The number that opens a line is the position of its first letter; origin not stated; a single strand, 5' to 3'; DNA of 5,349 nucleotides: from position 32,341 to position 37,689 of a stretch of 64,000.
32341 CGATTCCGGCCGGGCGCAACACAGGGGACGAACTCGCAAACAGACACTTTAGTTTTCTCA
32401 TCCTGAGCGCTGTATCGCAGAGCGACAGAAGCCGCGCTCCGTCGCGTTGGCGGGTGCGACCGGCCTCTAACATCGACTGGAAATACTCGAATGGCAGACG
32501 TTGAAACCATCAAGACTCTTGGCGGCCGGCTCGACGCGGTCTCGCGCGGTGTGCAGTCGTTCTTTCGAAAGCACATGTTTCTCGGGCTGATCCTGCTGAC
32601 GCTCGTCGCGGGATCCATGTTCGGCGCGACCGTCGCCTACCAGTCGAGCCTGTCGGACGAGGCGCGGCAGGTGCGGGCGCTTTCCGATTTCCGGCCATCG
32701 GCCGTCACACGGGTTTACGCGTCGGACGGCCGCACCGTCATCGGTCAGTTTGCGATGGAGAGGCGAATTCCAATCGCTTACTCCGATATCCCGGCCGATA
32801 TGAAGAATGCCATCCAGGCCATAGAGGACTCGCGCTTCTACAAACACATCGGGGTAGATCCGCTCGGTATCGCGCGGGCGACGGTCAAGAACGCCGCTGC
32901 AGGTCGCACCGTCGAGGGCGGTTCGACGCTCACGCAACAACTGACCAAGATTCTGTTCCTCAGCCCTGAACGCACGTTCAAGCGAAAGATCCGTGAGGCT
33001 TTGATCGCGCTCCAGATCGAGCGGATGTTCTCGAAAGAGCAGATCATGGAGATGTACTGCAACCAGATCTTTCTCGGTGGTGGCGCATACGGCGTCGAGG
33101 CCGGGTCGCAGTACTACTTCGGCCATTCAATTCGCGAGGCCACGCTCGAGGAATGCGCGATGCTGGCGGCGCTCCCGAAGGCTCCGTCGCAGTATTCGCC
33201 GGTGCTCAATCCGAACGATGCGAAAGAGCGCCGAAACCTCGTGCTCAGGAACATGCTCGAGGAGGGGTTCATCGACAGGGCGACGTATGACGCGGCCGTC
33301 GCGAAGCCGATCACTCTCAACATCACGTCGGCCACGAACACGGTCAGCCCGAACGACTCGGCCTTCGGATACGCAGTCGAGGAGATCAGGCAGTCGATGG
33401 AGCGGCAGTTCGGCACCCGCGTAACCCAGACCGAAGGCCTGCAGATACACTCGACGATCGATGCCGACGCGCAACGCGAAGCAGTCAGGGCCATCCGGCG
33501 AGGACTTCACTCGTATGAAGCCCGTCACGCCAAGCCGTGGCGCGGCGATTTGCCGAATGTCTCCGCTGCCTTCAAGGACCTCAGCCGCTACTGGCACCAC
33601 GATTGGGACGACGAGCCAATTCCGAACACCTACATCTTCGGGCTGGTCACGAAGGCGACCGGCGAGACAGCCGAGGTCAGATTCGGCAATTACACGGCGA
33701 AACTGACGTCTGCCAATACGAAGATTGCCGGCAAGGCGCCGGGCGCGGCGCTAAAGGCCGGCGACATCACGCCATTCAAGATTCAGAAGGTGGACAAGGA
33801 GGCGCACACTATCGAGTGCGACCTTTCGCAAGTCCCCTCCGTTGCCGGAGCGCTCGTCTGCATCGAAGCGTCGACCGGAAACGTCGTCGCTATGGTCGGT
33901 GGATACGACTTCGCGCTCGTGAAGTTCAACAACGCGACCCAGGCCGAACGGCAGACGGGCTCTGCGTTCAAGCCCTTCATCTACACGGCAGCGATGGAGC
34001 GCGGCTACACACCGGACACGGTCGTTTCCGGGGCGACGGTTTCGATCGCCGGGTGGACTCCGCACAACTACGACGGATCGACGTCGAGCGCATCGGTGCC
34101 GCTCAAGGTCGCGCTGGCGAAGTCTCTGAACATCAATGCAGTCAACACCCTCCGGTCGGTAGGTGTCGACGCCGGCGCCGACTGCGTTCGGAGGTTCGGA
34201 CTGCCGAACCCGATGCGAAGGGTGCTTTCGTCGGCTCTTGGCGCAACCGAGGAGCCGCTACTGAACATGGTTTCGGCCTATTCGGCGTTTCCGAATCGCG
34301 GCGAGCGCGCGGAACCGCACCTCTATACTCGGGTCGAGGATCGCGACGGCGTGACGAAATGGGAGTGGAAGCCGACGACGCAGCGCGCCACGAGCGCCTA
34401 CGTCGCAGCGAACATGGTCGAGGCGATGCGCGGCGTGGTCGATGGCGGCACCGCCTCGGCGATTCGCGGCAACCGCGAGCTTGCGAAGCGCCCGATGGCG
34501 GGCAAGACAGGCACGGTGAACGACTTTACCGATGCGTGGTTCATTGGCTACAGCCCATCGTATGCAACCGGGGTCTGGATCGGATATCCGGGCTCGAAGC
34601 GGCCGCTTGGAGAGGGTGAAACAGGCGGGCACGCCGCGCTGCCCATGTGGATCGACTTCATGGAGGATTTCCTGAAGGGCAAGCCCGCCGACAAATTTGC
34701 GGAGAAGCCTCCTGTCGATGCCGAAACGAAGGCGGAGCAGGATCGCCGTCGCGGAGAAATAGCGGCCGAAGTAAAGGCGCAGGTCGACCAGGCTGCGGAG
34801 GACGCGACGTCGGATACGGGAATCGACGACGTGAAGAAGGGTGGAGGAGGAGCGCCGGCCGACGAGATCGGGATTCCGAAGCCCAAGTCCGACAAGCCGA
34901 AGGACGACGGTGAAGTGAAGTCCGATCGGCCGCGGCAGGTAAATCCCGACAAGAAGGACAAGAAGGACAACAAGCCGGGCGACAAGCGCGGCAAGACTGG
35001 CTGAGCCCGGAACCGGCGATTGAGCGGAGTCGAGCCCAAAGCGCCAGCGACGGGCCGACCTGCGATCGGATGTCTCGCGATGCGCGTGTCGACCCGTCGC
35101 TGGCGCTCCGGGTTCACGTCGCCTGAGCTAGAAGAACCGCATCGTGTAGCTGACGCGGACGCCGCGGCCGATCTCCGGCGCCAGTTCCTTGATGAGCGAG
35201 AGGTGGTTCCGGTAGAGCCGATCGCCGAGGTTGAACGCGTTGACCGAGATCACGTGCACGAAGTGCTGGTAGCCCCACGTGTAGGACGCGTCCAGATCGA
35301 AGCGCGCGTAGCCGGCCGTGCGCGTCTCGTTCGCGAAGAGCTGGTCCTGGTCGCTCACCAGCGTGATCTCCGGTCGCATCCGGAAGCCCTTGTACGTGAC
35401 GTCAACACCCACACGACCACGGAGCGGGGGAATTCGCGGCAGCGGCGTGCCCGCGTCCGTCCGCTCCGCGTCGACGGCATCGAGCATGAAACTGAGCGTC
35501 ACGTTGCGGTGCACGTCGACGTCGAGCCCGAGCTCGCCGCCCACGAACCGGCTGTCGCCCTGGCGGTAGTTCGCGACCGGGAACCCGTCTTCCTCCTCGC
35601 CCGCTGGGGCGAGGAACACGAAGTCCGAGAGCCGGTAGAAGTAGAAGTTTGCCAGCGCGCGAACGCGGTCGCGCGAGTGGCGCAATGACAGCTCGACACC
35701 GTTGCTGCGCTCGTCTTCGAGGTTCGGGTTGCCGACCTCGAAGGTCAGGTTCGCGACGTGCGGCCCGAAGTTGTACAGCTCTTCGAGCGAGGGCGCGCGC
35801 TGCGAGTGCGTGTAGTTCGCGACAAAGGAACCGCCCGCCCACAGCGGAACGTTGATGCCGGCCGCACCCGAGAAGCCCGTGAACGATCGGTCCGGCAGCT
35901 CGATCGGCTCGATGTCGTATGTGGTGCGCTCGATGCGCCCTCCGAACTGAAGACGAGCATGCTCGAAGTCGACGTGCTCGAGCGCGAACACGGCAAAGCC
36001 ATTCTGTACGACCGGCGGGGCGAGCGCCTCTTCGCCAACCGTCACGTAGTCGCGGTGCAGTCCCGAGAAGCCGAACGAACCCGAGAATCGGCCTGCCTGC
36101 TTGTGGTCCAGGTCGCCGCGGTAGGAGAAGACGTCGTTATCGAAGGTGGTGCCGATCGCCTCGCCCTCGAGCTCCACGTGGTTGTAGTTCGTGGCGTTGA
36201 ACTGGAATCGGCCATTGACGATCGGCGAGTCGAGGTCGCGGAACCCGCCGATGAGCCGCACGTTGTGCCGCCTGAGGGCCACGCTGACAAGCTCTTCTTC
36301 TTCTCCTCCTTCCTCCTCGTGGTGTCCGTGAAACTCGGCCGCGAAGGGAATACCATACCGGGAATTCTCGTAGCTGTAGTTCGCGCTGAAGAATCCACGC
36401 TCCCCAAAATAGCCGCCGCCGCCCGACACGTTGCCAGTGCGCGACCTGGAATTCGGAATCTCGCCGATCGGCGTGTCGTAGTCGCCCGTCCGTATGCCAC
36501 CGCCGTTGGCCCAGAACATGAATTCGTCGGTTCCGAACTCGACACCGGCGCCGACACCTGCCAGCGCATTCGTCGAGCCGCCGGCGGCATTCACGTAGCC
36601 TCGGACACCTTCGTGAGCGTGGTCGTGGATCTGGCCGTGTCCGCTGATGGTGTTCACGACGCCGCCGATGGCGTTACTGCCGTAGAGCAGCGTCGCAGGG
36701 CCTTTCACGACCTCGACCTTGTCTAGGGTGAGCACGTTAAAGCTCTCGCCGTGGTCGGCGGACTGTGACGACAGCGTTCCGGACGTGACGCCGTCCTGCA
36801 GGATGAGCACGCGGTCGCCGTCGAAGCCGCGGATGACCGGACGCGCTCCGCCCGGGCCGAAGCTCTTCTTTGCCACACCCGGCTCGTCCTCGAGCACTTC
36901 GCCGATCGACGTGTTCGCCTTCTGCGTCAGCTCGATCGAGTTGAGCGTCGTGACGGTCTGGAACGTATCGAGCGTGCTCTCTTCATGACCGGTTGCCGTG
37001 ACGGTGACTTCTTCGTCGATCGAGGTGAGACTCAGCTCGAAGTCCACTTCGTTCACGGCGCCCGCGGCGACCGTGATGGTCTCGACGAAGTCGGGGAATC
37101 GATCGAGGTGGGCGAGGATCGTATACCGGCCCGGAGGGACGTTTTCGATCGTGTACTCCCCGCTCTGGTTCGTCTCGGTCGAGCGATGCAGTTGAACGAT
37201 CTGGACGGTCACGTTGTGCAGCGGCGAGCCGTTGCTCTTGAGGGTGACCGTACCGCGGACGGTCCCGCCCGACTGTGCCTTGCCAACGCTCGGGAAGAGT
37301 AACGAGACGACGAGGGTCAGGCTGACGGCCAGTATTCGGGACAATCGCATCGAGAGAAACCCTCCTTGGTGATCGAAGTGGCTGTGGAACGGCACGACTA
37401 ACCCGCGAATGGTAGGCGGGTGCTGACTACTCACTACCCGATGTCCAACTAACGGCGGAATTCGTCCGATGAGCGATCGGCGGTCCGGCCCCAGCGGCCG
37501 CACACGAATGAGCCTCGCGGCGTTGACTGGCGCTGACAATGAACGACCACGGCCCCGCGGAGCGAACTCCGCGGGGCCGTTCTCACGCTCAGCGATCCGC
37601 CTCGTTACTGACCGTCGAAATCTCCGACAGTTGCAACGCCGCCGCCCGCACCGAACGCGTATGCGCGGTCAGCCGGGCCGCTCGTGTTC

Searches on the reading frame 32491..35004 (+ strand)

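Call 9: search_protein_families(library=pfam, proteins=[window:32491-35004:+], max_evalue=0.001)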
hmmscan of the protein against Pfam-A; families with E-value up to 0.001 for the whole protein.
window:32491-35004:+ (837 aa): 2 families
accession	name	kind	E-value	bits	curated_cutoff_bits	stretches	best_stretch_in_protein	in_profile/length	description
PF00912.28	Transgly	-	1.6e-64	217.1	27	1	83-255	4-177/178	Transglycosylase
PF00905.27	Transpeptidase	-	1.4e-27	97.1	22.1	1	453-698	1-274/299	Penicillin binding protein transpeptidase domain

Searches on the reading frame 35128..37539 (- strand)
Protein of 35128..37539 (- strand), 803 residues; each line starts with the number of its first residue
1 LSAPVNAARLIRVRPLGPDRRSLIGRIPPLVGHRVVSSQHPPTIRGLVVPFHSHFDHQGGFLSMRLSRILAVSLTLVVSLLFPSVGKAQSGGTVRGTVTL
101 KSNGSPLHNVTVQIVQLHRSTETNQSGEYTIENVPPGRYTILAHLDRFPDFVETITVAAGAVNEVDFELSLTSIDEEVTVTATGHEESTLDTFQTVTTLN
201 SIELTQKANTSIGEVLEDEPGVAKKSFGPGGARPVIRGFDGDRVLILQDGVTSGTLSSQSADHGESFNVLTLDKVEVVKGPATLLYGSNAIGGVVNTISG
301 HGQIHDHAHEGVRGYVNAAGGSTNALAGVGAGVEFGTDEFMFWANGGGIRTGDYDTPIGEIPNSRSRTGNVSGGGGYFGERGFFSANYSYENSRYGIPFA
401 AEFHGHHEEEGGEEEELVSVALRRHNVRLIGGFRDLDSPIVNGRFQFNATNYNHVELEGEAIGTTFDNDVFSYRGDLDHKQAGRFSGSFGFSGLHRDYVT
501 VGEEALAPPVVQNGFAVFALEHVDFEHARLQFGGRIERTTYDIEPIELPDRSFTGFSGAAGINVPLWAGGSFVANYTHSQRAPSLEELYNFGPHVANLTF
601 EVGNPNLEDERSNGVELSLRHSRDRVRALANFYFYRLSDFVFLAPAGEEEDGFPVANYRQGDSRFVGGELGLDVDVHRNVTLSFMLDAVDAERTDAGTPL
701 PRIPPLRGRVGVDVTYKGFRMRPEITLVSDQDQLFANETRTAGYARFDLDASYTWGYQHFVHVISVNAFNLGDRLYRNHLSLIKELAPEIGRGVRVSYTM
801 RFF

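Call 9: search_protein_families(library=pfam, proteins=[window:35128-37539:-], max_evalue=0.001)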
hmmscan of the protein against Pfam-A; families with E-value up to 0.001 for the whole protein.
window:35128-37539:- (803 aa): 6 families
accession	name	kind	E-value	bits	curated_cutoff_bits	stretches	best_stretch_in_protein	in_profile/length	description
PF00593.30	TonB_dep_Rec_b-barrel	-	2e-33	117.4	27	1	364-771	31-436/436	TonB dependent receptor-like, beta-barrel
PF07715.20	Plug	-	3.6e-23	82.6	23.9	1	190-294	3-107/107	TonB-dependent Receptor Plug Domain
PF13620.12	CarboxypepD_reg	-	2.3e-16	60.4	32.3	1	93-169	1-81/82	Carboxypeptidase regulatory-like domain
PF13715.12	CarbopepD_reg_2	-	5.7e-12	46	32.2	1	94-180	1-88/88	CarboxypepD_reg-like domain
PF14686.12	fn3_3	-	2.3e-05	24.5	24.4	1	92-162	3-72/75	Polysaccharide lyase family 4, domain II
PF14905.12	OMP_b-brl_3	-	4.3e-05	23.2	27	1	516-641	116-245/408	Outer membrane protein beta-barrel family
